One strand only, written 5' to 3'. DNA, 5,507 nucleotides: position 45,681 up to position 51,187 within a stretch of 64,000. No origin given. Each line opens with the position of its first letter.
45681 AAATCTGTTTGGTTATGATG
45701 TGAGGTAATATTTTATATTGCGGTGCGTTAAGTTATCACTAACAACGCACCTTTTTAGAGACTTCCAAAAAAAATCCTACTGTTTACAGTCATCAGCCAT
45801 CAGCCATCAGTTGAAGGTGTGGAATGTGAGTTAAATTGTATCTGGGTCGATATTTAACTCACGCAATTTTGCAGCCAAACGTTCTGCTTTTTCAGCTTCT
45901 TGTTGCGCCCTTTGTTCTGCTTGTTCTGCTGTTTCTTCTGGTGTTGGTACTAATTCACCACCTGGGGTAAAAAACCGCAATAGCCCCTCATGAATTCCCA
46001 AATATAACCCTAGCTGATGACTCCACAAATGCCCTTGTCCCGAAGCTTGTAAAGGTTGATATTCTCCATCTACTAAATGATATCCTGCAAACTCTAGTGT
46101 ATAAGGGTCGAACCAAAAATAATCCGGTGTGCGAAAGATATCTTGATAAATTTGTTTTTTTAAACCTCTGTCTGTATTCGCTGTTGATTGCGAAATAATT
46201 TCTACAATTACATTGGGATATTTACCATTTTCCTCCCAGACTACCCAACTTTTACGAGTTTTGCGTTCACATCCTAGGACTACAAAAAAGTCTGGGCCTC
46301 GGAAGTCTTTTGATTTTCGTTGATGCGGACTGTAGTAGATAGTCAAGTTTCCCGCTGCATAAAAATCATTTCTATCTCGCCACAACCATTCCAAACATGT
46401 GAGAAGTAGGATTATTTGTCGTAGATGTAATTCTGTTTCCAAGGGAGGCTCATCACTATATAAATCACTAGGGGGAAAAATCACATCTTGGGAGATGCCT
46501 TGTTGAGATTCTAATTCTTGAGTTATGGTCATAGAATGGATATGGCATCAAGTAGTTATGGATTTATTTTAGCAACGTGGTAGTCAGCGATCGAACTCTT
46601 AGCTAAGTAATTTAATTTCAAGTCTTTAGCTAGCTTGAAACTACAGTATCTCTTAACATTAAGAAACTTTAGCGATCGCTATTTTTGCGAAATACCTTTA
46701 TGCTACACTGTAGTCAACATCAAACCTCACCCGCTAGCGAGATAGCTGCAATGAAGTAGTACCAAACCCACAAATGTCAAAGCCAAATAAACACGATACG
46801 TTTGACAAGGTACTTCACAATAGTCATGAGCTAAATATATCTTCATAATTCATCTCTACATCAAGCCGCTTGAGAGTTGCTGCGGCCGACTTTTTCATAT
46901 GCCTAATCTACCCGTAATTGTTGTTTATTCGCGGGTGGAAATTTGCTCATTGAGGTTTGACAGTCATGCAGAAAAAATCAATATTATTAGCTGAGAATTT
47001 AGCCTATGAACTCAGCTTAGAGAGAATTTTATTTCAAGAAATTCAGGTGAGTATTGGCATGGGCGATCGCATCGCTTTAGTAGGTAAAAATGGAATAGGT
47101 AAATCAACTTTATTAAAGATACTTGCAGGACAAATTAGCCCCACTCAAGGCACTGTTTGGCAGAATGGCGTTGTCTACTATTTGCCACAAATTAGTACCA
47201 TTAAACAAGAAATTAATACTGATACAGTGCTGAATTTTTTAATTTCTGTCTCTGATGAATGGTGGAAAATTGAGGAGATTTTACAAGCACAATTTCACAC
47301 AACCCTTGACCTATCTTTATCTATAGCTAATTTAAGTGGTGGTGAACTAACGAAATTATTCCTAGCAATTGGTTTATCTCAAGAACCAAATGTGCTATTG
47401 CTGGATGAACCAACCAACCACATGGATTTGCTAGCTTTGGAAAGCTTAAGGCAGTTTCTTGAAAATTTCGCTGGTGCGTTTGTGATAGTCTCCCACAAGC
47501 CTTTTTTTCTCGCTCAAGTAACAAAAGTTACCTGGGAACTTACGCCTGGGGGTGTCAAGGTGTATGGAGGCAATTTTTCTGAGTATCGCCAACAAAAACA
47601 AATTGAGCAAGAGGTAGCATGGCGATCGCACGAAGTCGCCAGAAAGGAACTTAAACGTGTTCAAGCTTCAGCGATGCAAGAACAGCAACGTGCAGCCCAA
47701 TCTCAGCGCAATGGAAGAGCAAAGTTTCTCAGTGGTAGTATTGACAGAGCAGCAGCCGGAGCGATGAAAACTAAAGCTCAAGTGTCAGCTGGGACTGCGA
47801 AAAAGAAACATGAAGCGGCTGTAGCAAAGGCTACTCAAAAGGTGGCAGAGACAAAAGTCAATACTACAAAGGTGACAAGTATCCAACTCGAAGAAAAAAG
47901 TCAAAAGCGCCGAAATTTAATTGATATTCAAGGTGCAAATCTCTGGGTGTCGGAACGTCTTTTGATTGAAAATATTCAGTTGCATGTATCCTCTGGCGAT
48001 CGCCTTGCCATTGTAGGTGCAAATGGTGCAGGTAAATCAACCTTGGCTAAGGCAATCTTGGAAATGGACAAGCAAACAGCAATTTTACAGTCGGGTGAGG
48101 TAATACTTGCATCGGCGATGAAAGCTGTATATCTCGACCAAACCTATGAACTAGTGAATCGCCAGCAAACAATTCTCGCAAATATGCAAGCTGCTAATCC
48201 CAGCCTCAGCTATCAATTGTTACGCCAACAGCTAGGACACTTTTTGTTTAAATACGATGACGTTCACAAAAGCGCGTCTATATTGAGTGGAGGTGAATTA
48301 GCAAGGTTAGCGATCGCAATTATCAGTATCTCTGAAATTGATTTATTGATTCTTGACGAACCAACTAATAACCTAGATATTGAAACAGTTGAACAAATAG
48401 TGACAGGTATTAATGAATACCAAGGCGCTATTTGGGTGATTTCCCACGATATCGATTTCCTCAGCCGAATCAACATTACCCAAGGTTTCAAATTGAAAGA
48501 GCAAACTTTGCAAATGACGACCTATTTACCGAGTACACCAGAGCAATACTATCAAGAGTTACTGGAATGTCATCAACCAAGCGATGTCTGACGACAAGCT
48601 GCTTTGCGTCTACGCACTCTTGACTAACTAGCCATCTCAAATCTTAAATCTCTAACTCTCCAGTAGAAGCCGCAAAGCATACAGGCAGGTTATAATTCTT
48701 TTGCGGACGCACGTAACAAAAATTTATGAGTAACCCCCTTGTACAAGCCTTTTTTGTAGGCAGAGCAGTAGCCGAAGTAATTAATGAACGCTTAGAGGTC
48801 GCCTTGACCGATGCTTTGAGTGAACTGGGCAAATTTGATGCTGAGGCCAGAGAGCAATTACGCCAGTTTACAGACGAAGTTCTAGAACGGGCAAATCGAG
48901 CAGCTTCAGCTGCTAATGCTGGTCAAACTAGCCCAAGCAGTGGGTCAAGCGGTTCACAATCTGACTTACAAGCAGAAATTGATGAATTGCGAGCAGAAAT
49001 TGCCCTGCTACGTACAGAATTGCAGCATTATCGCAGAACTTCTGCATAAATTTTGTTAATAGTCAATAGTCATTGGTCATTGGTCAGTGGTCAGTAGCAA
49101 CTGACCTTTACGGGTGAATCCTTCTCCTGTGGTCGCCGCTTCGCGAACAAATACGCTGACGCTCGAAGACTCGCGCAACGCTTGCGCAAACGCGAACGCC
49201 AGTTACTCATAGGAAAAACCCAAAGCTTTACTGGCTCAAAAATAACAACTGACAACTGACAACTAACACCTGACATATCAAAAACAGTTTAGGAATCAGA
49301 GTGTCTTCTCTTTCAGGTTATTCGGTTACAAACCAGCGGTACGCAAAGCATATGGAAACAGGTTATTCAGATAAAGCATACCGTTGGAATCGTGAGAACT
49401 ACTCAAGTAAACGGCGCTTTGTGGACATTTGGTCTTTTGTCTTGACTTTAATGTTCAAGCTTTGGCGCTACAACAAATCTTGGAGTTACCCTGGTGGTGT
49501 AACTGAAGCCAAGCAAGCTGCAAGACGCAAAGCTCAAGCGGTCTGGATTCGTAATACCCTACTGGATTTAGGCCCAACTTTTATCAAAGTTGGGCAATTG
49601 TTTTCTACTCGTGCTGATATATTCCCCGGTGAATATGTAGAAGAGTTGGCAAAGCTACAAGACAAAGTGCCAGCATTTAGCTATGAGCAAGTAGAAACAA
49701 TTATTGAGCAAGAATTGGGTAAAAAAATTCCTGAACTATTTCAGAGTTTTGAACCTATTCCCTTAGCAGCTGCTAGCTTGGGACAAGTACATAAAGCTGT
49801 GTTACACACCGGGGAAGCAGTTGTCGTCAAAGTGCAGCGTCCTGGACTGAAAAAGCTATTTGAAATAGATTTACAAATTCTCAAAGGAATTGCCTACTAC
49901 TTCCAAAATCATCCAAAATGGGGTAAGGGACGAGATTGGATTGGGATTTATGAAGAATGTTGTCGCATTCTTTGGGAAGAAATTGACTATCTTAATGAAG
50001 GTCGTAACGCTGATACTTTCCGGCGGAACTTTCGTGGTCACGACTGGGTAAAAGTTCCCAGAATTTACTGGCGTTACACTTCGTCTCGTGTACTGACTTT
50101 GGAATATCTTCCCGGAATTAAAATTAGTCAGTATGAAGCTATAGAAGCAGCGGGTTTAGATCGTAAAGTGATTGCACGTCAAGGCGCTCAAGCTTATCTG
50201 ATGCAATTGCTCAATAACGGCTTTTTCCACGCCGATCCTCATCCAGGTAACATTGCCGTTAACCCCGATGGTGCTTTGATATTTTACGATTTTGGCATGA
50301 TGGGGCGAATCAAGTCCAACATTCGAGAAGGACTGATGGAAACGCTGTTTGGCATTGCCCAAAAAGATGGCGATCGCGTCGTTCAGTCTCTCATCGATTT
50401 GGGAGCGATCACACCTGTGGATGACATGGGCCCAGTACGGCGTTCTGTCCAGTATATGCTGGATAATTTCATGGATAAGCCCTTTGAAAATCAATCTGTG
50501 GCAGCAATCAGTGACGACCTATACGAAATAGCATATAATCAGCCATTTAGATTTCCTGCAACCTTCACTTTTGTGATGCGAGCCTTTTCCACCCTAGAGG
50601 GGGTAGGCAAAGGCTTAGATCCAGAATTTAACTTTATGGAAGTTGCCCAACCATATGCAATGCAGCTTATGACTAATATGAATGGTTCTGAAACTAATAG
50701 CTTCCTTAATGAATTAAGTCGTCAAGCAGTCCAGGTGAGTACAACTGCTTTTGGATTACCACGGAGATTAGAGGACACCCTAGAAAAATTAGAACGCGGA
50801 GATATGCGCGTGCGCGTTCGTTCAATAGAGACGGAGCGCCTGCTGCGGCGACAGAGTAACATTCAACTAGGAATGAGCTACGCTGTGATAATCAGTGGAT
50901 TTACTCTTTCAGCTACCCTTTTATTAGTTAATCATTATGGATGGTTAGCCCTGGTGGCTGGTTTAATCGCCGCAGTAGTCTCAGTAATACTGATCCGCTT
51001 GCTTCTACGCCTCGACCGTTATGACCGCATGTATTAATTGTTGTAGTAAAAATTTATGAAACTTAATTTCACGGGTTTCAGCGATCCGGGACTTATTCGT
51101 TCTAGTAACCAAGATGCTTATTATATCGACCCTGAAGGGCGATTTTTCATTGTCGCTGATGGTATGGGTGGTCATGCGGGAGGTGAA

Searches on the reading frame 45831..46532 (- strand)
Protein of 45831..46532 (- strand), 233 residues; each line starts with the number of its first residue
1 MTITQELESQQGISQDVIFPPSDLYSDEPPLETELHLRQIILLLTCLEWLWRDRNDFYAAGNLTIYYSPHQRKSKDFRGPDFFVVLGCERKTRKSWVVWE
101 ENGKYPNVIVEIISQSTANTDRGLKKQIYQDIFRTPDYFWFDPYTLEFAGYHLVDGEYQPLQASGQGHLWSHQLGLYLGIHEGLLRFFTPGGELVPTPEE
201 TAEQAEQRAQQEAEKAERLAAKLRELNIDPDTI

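Call 60: search_protein_families(library=pfam, proteins=[window:45831-46532:-], max_evalue=0.00001)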
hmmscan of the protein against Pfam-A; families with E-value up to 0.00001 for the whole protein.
window:45831-46532:- (233 aa): 1 family
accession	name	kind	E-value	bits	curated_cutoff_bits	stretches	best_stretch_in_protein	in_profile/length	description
PF05685.18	Uma2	-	2e-24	86.5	27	1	29-179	26-166/172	Putative restriction endonuclease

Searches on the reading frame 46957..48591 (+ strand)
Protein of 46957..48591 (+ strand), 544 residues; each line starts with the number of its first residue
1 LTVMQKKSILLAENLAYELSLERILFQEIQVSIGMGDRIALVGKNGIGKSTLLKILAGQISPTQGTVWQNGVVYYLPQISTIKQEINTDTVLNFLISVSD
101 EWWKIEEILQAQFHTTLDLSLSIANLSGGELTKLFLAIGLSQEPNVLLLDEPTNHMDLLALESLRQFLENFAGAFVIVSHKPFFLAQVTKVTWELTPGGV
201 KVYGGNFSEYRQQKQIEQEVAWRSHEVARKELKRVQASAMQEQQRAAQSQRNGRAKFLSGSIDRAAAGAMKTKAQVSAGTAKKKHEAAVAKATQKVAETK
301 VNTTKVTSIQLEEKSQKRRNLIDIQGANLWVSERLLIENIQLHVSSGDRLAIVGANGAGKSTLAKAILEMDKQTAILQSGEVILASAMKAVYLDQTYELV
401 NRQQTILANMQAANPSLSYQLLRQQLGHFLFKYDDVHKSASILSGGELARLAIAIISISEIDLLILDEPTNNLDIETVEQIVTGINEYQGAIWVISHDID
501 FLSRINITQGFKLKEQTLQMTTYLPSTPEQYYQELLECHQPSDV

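Call 60: search_protein_families(library=pfam, proteins=[window:46957-48591:+], max_evalue=0.00001)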
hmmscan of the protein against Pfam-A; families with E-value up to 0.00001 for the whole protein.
window:46957-48591:+ (544 aa): 11 families
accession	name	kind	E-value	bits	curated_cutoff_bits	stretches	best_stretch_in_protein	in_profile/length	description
PF00005.33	ABC_tran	-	1e-43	149.6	25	2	27-154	2-137/137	ABC transporter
PF13304.12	AAA_21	-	3.4e-15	57.4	27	1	109-185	221-303/304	AAA domain, putative AbiEii toxin, Type IV TA system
PF13401.12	AAA_22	-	1.6e-10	41.8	27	0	350-486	8-109/130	AAA domain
PF02463.25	SMC_N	-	2.4e-09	37.4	40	1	350-515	27-215/220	RecF/RecN/SMC N terminal domain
PF13555.12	AAA_29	-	6.1e-08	32.7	27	0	341-367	16-42/61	P-loop containing region of AAA domain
PF01926.29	MMR_HSR1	-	8.3e-08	32.8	21.9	0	38-62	1-25/113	50S ribosome-binding GTPase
PF03193.22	RsgA_GTPase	-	6.7e-07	29.7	30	0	290-373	47-132/174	RsgA GTPase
PF13191.12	AAA_16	-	7.3e-07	30.3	32.6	0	30-115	18-96/167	AAA ATPase domain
PF05729.18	NACHT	-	9.2e-07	29.3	26.7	0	38-98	2-61/167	NACHT domain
PF00006.31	ATP-synt_ab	-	4.7e-06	26.8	29.5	0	344-378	11-41/213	ATP synthase alpha/beta family, nucleotide-binding domain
PF13521.12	AAA_28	-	6.4e-06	26.9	27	0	350-373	2-25/164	AAA domain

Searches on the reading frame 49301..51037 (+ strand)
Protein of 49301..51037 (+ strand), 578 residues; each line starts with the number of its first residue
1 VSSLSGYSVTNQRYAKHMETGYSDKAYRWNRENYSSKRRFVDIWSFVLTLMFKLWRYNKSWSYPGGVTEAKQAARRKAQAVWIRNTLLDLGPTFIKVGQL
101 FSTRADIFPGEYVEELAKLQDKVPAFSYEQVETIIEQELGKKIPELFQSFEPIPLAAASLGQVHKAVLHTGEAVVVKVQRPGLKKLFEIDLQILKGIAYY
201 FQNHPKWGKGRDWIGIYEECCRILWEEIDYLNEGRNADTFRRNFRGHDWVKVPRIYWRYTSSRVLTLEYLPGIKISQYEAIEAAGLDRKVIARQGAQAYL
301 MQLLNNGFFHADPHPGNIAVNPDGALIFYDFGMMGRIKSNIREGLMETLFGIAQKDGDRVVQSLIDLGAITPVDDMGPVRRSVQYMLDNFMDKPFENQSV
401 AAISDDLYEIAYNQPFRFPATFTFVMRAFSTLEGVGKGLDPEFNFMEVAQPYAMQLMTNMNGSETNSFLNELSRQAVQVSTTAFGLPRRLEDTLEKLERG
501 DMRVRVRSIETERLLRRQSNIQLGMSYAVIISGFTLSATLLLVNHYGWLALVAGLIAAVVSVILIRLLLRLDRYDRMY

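Call 60: search_protein_families(library=pfam, proteins=[window:49301-51037:+], max_evalue=0.00001)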
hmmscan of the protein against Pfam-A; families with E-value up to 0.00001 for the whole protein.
window:49301-51037:+ (578 aa): 1 family
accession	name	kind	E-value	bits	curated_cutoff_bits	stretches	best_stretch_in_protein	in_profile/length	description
PF03109.22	ABC1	-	9e-88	294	22.9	1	118-363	1-243/244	ABC1 atypical kinase-like domain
